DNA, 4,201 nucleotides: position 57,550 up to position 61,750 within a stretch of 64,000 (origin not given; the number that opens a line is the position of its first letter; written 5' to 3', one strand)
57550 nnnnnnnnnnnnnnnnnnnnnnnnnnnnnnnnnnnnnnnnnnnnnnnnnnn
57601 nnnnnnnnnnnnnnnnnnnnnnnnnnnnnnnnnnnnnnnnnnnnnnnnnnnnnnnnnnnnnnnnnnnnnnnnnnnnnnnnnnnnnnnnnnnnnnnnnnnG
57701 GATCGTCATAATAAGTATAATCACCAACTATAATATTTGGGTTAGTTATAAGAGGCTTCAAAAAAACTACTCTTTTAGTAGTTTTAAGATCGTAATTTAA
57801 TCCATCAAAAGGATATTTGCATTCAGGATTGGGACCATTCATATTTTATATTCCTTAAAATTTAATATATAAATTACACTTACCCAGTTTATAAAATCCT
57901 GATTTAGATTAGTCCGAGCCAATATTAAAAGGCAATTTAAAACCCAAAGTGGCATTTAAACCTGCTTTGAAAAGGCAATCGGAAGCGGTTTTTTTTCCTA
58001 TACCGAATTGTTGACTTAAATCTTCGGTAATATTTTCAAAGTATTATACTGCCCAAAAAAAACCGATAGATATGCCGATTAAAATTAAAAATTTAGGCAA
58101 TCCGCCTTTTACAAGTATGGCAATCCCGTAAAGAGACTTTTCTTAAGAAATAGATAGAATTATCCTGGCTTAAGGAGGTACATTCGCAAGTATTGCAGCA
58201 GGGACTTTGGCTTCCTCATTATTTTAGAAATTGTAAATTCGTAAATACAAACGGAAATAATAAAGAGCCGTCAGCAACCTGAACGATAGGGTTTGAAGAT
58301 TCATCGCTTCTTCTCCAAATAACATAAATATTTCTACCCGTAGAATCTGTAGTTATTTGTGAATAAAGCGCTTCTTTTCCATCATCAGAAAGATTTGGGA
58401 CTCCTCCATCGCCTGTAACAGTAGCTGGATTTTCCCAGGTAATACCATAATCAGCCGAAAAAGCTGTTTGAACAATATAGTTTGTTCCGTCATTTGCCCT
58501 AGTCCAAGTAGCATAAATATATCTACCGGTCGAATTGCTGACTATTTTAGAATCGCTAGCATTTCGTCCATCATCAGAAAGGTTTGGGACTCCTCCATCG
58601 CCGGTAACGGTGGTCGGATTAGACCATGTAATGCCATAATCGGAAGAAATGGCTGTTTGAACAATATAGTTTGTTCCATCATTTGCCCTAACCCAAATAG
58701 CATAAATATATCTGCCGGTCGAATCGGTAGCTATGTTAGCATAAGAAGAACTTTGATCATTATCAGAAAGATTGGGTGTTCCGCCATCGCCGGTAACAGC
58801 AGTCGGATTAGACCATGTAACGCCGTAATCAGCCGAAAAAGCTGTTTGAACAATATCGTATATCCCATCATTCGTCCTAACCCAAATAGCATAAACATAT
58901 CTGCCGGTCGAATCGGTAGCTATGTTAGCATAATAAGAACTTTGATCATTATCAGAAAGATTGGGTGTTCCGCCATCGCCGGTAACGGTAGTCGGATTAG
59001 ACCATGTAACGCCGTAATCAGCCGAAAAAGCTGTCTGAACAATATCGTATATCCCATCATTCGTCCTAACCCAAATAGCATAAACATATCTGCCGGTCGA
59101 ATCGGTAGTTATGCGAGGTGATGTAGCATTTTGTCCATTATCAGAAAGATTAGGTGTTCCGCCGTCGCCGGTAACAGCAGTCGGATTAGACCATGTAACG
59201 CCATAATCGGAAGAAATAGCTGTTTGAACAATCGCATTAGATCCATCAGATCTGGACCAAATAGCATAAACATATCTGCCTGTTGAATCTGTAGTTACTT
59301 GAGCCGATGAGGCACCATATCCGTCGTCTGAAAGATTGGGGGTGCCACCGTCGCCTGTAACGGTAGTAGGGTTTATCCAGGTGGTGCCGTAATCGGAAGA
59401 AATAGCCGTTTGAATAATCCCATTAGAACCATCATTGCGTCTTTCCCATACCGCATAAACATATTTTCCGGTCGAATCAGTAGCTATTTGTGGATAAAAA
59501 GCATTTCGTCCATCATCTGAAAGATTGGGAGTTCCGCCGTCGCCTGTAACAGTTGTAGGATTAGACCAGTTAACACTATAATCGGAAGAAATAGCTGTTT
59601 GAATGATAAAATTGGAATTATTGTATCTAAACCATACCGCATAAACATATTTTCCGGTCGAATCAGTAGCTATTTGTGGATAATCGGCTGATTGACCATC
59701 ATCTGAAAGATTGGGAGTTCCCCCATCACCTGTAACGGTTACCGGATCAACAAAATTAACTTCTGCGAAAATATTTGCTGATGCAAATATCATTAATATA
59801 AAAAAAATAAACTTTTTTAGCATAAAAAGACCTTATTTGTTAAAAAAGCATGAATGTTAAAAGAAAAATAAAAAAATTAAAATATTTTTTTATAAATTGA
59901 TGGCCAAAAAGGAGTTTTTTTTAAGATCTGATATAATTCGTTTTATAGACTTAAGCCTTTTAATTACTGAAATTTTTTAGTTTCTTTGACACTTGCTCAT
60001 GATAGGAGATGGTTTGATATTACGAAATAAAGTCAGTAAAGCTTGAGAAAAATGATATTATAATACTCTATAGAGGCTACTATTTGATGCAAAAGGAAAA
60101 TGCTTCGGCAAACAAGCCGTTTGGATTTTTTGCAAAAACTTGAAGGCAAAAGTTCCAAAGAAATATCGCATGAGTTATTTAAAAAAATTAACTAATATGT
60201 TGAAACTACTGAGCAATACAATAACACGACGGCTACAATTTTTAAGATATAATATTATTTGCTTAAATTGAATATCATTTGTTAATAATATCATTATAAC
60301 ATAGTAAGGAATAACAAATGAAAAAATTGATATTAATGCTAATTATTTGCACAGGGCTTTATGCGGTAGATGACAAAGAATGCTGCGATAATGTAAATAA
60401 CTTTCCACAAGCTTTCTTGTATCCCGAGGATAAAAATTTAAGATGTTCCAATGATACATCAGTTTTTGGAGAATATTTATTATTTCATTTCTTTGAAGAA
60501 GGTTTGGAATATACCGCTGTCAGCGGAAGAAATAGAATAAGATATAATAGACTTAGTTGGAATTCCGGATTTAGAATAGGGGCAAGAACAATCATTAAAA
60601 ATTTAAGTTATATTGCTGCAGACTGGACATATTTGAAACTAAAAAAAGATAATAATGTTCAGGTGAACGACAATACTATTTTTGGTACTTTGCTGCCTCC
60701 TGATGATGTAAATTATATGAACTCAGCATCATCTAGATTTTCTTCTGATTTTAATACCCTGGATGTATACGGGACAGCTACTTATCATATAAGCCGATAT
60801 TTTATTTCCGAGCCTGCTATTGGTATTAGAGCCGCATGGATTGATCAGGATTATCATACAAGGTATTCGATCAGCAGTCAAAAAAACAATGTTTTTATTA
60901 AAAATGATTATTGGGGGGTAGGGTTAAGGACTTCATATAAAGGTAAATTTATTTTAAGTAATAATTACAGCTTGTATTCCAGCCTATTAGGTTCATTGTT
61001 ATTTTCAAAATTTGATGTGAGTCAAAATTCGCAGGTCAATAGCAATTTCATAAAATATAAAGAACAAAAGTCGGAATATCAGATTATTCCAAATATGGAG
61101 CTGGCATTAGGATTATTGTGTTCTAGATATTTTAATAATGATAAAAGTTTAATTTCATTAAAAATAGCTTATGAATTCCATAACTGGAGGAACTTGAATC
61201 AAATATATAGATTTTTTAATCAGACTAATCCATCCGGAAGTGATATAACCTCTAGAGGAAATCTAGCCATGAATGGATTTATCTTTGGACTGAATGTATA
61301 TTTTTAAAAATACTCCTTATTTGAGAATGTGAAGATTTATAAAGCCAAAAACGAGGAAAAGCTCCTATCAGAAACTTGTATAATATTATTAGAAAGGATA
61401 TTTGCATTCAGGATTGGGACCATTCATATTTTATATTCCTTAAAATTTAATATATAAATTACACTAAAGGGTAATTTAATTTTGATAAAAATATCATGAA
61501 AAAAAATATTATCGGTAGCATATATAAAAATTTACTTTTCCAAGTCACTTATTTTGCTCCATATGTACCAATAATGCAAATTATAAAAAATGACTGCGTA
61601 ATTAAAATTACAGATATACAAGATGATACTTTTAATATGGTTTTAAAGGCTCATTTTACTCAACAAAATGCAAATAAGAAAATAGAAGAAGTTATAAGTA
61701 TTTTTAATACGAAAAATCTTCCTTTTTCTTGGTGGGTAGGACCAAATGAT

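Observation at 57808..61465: Perfect 73-bp direct repeat brackets a 3.5-kb surface-protein module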

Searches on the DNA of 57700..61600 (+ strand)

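Call 49: search_dna_similar(query=window:57700-61600:+, collection=plasmids, mode=distant, max_rows=10)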
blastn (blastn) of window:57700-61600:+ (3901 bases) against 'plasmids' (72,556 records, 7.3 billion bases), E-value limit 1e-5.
No match.

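Call 50: search_dna_similar(query=window:57700-61600:+, collection=phages, mode=distant, max_rows=10)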
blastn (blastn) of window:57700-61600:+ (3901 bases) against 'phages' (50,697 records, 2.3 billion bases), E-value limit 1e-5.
No match.
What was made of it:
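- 57881..61392 (.): The inserted segment as a whole, 3,512 bp (3,585 bp with one repeat copy). No match in plasmid or phage collections (calls 49, 50).
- Tried and rejected: There is no plasmid or phage similarity (calls 49, 50).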

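Call 59: search_rna_families(sources=[L007, L004, L003, L006], threshold=gathering)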
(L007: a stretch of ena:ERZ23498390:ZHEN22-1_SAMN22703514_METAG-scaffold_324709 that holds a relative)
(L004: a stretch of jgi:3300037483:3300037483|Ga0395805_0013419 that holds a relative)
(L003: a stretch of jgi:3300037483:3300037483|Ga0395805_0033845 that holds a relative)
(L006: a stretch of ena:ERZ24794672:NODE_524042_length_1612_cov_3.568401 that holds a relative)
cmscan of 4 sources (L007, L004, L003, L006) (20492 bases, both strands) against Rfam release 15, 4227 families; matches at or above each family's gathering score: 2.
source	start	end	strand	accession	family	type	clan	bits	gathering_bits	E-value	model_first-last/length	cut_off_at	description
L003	6131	6377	+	RF02033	HEARO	Gene;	-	93.2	83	3.4e-18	1-211/211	no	HNH endonuclease-associated RNA and ORF (HEARO) RNA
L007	188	263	-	RF00029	Intron_gpII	Intron;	-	55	40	1.5e-08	1-77/77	no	Group II catalytic intron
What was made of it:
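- On Group II intron: The relative L007 does have one beside its truncated vat (call 59).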

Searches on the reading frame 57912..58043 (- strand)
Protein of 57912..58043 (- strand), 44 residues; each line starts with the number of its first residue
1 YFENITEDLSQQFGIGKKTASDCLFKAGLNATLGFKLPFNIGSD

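Call 61: search_protein_representatives(protein=window:57912-58043:-)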
Query: 44 residues. Proteins with E-value up to 0.001 (for the whole library): 1; up to 1e-10: 0; up to 1e-30: 0. The best 1 are listed.
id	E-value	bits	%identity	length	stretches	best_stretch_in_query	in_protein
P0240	5.2e-08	48.0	30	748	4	6-32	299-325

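Call 63: search_protein_families(library=pfam, proteins=[P0240], max_evalue=0.01)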
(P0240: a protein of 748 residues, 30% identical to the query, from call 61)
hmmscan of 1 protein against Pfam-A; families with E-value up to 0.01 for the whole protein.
P0240 (748 aa): 0 families

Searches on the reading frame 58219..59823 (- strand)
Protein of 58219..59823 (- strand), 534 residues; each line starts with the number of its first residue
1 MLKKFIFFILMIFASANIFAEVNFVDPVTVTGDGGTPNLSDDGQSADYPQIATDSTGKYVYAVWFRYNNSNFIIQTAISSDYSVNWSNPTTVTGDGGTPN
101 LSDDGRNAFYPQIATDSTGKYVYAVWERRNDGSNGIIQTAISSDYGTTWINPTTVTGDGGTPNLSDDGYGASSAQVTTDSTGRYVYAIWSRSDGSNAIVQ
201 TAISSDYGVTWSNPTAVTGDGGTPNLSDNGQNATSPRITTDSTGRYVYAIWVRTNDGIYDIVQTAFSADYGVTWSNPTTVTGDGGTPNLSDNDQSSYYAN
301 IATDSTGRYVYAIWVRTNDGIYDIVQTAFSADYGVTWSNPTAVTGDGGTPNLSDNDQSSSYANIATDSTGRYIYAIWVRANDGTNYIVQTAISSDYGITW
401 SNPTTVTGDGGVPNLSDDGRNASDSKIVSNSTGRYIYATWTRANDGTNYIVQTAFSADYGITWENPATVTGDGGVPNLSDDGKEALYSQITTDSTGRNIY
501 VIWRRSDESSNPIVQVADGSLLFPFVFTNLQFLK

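Call 6: search_protein_families(library=pfam, proteins=[window:58219-59823:-], max_evalue=0.01)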
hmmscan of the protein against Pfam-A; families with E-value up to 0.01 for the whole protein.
window:58219-59823:- (534 aa): 2 families
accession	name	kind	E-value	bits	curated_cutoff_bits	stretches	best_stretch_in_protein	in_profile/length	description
PF13088.12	BNR_2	-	2.6e-14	53.7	31.4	3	70-370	16-273/277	BNR repeat-like domain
PF02012.26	BNR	-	4e-09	35.5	27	0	392-401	2-11/12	BNR/Asp-box repeat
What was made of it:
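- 58219..59823 (-): BNR/Asp-box beta-propeller protein gene, 534 aa. It has an N-terminal hydrophobic leader resembling a signal peptide (judged by eye) and eight 62-63-aa repeat units, and it is complete. Pfam BNR_2 and BNR (call 6).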

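Call 28: find_homologous_proteins(query=window:58219-59823:-, max_evalue=1e-10)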
Query window:58219-59823:- (534 aa): 72 proteins with E <= 1e-10 among 8000 candidates.
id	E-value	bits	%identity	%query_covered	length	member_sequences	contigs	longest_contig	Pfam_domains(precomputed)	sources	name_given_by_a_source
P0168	0.0e+0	1179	100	100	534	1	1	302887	PF02012.27,PF13088.13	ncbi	-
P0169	5.7e-260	882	47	98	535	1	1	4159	PF15899.12,PF03404.23,PF24316.2,PF02012.27,PF13088.13,PF18964.6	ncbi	-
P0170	4.3e-234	796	52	98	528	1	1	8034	PF15899.12,PF02012.27,PF13088.13,PF18964.6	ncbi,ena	-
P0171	2.6e-181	622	53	75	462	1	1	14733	PF13088.13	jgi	jgi:hypothetical protein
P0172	8.7e-175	600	47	97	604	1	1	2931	PF07193.18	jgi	jgi:hypothetical protein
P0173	3.2e-169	582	51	100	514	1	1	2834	PF15899.12,PF26855.1,PF02012.27,PF13088.13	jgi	-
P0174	4.9e-168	578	54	99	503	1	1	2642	PF15899.12,PF02012.27,PF13088.13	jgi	-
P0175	2.2e-166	573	49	96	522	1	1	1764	PF02012.27,PF13088.13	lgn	-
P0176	1.7e-155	537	54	93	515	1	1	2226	PF21791.4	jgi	jgi:hypothetical protein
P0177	7.2e-154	531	48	98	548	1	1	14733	PF13088.13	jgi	jgi:hypothetical protein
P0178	5.6e-152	525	43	99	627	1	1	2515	PF24316.2,PF15902.13,PF13088.13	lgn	-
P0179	9.1e-152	524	55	65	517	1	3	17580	PF13088.13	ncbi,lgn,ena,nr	ncbi:MAG: hypothetical protein K1060chlam1_00794 [Candidatus Anoxychlamydiales bacterium]|nr:hypothe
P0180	4.8e-146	506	54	85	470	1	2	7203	PF15899.12,PF02012.27,PF13088.13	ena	-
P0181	1.0e-145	505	49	97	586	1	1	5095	PF13088.13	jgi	jgi:hypothetical protein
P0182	5.5e-141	489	46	96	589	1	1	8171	PF27610.1,PF13088.13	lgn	-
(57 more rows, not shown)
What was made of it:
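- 58219..59823 (-): Best non-self homologues are 47-55% identical, from Anoxychlamydiales and Parachlamydiales (call 28).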

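Call 29: find_encoding_contigs(protein=P0170, flank=10000)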
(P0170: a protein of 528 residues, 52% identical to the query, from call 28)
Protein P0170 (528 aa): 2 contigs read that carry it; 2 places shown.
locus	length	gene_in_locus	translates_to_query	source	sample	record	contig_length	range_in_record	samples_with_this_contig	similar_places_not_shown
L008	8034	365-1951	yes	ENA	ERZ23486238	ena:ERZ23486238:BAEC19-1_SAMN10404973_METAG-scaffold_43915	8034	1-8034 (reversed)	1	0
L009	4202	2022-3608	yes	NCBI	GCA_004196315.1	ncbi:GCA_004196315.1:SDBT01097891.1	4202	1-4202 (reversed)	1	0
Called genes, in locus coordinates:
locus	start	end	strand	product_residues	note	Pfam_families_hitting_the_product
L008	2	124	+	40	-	?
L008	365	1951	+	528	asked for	PF18964:DUF5704 (faint), PF02012:BNR (faint), PF15899:BNR_6 (faint), PF13088:BNR_2 (weak)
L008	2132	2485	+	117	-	PF13340:DUF4096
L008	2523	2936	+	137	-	PF01609:DDE_Tnp_1, PF13586:DDE_Tnp_1_2 (weak)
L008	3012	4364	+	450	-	PF10396:TrmE_N, PF12631:MnmE_helical, PF00350:Dynamin_N (faint), PF01926:MMR_HSR1, PF02421:FeoB_N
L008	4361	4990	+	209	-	PF00730:HhH-GPD, PF00633:HHH (weak)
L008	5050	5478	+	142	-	PF05014:Nuc_deoxyrib_tr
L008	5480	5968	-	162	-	-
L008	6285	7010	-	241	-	PF05598:DUF772 (weak), PF01609:DDE_Tnp_1, PF13612:DDE_Tnp_1_3 (weak), PF13359:DDE_Tnp_4 (weak)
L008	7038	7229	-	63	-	PF05598:DUF772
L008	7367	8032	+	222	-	?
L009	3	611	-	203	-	?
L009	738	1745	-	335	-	PF05150:Legionella_OMP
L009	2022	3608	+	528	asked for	PF18964:DUF5704 (faint), PF02012:BNR (faint), PF15899:BNR_6 (faint), PF13088:BNR_2 (weak)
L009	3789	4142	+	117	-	PF13340:DUF4096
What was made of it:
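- The same divergent porin/BNR pair exists in L009 (call 29).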

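Call 30: find_encoding_contigs(protein=P0169, flank=10000)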
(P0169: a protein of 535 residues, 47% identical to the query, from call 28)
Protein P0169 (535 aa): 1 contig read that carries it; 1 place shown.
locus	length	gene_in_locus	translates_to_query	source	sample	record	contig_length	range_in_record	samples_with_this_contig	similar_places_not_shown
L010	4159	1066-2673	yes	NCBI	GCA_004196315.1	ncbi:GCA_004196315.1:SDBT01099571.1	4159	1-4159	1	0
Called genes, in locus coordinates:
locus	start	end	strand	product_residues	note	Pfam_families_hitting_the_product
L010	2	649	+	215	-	?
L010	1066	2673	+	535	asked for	PF24316:Tli3 (faint), PF18964:DUF5704 (faint), PF02012:BNR (faint), PF15899:BNR_6 (faint), PF13088:BNR_2, PF03404:Mo-co_dimer (faint), PF13088:BNR_2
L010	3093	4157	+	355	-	?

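Call 34: search_protein_families(library=ncbifam, proteins=[window:58219-59823:-], max_evalue=1)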
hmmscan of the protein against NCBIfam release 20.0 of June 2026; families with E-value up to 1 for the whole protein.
window:58219-59823:- (534 aa): 1 family
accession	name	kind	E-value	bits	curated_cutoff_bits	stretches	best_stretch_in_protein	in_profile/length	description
NF011298.0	PRK14710.1-3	equivalog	0.029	14.7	326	0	354-415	77-137/163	hypothetical protein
